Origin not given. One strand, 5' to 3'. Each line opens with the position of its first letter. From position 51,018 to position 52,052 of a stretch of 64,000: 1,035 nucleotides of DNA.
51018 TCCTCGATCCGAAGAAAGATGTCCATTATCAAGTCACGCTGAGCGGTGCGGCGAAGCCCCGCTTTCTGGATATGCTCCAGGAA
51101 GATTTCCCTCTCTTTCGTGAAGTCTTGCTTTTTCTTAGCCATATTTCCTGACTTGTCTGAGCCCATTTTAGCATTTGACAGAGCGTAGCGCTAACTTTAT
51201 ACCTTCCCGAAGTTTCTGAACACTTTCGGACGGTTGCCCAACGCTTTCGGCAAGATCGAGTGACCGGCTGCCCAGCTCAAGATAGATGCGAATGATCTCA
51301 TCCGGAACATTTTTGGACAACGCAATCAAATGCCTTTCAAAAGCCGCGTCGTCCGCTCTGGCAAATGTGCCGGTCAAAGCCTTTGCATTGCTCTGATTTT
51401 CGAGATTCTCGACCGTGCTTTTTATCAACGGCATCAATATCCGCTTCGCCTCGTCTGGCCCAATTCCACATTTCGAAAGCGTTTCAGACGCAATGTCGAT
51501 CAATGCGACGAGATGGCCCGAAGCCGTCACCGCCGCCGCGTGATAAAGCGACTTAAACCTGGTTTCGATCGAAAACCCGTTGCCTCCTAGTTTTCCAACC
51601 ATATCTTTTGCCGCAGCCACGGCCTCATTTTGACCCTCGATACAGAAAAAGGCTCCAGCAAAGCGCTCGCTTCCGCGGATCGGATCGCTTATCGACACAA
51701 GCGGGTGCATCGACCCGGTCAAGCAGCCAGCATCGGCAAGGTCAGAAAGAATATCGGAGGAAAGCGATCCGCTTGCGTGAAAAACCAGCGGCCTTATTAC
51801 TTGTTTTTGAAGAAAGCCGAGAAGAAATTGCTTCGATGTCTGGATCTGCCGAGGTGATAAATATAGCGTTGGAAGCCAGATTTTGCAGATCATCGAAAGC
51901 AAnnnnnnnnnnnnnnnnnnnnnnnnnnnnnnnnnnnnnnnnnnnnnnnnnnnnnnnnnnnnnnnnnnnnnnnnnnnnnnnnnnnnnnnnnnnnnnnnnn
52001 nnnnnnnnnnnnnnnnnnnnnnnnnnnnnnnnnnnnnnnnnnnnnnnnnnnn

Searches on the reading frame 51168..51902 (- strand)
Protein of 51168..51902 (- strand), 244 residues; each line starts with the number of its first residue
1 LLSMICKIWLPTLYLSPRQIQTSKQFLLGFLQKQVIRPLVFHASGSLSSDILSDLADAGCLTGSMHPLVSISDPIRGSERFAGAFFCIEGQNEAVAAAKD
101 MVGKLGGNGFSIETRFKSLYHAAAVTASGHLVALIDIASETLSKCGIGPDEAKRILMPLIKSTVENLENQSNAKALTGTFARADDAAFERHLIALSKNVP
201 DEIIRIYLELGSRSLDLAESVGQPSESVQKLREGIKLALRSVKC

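Call 13: search_protein_families(library=pfam, proteins=[window:51168-51902:-], max_evalue=0.001)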
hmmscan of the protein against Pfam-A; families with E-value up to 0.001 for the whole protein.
window:51168-51902:- (244 aa): 1 family
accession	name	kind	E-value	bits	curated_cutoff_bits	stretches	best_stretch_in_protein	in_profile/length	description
PF10728.14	DUF2520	-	5e-30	104.3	25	1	85-212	2-123/125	Domain of unknown function (DUF2520)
